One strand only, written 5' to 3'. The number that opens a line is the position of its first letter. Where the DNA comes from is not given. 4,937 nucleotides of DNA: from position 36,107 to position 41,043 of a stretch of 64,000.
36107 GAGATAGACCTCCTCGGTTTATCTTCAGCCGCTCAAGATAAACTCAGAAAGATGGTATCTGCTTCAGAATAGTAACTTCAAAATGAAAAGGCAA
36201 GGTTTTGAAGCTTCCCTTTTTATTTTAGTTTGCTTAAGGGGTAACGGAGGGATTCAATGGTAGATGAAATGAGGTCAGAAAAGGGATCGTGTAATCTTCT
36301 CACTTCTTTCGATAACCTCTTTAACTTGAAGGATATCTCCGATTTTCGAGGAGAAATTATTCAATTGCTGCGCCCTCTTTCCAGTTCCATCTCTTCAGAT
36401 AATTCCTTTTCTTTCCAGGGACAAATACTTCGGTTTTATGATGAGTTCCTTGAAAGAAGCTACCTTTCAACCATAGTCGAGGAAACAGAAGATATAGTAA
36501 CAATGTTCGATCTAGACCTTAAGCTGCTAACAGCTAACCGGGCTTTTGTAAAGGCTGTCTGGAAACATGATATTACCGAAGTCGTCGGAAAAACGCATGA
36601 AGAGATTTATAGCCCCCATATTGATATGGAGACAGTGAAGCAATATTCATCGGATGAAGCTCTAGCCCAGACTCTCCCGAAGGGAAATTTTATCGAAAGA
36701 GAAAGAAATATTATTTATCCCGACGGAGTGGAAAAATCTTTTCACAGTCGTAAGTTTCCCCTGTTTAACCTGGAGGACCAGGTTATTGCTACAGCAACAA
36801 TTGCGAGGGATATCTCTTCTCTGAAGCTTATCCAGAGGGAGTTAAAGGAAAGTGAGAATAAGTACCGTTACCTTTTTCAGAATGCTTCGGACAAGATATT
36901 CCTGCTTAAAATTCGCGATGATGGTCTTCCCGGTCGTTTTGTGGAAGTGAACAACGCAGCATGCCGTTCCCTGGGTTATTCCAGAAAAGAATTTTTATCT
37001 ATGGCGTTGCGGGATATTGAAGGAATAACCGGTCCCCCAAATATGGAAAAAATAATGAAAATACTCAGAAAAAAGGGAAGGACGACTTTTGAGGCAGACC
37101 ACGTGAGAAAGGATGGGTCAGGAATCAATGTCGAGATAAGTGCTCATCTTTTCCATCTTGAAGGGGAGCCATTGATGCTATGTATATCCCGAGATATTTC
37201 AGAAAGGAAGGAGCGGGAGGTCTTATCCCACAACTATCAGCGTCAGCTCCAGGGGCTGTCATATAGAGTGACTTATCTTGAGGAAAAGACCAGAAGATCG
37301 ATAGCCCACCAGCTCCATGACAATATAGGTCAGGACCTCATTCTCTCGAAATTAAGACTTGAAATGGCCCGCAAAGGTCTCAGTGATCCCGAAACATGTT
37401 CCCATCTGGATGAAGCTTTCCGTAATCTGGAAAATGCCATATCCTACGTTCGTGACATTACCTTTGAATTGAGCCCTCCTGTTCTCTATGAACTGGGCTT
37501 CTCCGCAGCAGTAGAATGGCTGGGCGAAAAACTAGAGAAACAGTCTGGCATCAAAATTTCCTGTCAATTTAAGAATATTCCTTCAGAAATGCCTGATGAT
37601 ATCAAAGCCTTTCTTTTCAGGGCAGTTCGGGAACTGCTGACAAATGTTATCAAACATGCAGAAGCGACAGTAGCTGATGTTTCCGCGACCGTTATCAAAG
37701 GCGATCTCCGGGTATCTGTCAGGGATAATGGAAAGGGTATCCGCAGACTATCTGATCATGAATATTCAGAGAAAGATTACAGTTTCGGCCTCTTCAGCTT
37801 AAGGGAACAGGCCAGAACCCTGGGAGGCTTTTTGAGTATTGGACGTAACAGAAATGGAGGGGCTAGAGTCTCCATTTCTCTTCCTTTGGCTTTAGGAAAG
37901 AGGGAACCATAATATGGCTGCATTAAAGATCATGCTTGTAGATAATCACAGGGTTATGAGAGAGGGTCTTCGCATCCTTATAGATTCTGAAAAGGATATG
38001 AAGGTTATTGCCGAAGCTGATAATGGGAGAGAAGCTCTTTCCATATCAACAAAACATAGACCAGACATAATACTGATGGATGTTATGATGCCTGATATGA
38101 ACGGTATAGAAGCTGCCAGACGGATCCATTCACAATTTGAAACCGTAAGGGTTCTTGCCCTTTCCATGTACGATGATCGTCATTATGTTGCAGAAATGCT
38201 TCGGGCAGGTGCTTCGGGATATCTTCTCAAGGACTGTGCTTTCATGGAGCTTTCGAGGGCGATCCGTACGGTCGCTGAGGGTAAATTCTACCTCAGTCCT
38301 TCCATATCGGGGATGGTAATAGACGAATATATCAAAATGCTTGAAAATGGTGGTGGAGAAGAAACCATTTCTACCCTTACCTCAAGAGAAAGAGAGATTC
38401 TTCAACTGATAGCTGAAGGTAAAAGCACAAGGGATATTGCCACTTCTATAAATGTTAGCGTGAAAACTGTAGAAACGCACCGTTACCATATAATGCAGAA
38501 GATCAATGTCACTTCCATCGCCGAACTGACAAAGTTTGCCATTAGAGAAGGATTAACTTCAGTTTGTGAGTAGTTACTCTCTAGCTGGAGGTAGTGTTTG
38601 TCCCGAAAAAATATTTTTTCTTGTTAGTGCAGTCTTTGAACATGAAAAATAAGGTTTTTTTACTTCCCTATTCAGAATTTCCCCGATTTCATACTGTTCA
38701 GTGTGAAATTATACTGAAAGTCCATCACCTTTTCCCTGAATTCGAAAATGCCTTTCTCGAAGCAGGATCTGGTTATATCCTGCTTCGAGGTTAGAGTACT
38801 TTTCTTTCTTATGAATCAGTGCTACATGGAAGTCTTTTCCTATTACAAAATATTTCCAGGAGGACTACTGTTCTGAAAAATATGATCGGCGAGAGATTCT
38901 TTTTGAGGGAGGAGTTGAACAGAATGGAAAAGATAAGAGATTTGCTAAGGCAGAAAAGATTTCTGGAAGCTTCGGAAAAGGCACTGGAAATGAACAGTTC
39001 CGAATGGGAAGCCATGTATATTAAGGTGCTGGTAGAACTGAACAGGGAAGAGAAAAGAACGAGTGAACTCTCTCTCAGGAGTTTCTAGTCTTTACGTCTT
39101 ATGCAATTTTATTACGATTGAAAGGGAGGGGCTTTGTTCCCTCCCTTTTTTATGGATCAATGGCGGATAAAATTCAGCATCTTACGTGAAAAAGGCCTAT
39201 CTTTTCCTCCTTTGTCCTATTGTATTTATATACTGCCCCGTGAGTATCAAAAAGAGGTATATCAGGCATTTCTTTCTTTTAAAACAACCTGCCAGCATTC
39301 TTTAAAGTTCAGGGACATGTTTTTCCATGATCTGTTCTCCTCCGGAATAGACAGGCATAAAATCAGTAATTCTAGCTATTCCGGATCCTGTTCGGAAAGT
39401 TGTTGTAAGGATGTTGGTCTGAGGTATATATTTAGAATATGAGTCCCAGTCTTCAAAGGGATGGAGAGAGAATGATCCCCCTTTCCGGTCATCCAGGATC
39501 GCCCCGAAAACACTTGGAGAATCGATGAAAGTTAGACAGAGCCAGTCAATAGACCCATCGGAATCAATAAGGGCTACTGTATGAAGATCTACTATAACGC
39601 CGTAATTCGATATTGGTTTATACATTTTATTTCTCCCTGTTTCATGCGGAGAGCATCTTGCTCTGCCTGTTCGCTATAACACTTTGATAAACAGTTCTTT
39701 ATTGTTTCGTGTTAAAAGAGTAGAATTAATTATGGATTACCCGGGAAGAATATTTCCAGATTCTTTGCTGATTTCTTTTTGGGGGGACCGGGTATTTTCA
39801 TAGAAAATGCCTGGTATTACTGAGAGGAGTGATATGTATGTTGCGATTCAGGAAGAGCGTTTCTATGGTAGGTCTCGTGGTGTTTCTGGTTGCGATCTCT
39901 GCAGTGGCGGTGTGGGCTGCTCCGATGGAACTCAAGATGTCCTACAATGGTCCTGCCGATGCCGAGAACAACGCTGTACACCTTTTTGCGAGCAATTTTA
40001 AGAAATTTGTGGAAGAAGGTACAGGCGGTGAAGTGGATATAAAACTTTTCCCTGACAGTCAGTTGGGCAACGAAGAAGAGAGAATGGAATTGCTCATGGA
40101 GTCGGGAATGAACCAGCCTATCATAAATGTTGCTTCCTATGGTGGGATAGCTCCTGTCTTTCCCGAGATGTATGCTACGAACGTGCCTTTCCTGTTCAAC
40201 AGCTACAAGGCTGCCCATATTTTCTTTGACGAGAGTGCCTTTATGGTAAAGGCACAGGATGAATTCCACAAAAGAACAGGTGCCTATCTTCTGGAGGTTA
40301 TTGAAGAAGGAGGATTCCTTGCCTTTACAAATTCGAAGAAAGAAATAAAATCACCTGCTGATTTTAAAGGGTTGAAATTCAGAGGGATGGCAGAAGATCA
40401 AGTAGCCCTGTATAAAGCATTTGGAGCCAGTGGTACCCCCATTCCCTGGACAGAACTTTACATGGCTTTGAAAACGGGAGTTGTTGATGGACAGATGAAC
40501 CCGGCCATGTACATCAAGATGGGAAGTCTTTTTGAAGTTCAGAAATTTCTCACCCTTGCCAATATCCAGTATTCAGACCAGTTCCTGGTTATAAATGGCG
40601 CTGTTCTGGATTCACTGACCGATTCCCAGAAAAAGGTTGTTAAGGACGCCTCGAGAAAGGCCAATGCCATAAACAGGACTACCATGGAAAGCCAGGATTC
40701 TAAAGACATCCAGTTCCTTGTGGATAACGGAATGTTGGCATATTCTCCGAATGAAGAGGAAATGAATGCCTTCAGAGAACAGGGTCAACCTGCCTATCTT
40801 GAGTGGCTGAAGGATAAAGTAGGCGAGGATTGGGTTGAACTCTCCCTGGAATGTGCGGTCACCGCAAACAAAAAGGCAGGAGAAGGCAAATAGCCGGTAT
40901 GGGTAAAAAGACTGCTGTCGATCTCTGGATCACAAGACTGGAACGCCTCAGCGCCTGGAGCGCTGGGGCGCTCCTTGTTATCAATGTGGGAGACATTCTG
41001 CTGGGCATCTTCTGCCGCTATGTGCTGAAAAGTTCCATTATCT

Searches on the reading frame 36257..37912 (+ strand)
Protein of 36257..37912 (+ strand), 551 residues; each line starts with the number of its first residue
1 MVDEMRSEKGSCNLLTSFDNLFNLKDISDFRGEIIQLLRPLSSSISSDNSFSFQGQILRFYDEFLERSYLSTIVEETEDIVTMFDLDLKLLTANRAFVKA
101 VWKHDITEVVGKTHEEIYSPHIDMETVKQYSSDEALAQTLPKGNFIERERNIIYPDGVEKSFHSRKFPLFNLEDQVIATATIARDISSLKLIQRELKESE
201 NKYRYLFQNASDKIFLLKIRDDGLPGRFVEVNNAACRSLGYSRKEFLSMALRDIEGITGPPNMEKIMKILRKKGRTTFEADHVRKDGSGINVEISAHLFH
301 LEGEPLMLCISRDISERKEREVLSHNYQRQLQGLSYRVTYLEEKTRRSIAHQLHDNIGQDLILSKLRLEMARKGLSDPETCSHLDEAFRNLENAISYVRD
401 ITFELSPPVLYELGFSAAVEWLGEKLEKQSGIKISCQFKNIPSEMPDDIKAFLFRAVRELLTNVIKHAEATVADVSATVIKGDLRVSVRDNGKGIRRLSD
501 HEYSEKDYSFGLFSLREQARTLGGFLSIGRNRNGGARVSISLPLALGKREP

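Call 23: search_protein_families(library=pfam, proteins=[window:36257-37912:+], max_evalue=0.00001)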
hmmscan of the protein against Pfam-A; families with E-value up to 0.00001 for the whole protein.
window:36257-37912:+ (551 aa): 5 families
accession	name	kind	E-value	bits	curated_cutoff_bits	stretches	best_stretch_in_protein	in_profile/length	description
PF13426.13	PAS_9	-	3.5e-17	63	27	1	221-316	9-103/103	PAS domain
PF08448.16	PAS_4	-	4.3e-15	56.3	23.1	1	75-189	2-108/110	PAS fold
PF02518.31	HATPase_c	-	5.9e-14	52.9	26.4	1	451-545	4-110/111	Histidine kinase-, DNA gyrase B-, and HSP90-like ATPase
PF07730.19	HisKA_3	-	3.1e-08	34.5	24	1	346-410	2-68/68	Histidine kinase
PF13188.13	PAS_8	-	9.8e-07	28.9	21.8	0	201-255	1-48/65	PAS domain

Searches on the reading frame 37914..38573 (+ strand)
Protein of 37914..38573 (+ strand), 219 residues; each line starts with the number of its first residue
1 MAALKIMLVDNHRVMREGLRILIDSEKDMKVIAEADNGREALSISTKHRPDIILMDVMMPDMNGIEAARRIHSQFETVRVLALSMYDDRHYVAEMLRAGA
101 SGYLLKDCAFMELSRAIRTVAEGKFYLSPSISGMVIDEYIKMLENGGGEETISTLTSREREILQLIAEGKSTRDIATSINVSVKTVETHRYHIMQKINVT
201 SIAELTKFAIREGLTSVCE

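Call 23: search_protein_families(library=pfam, proteins=[window:37914-38573:+], max_evalue=0.00001)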
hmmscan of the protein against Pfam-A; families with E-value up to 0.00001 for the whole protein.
window:37914-38573:+ (219 aa): 4 families
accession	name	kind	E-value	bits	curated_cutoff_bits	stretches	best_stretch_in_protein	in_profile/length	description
PF00072.30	Response_reg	-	3.4e-29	101.7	30.2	1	6-117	1-110/111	Response regulator receiver domain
PF00196.25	GerE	-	1.3e-20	73.1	23.5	1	154-209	2-57/57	Bacterial regulatory proteins, luxR family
PF08281.18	Sigma70_r4_2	-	1.2e-08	34.9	25.7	1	150-196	6-53/54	Sigma-70, region 4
PF13936.12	HTH_38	-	7.3e-07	29.3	27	0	154-188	4-39/44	Helix-turn-helix domain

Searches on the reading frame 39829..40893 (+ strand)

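Call 25: search_protein_families(library=pfam, proteins=[window:39829-40893:+], max_evalue=0.00001)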
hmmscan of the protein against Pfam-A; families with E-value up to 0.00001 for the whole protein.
window:39829-40893:+ (354 aa): 1 family
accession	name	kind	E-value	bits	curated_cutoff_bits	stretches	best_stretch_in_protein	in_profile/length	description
PF03480.18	DctP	-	7.1e-74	249.1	23.4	1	45-327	6-284/286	Bacterial extracellular solute-binding protein, family 7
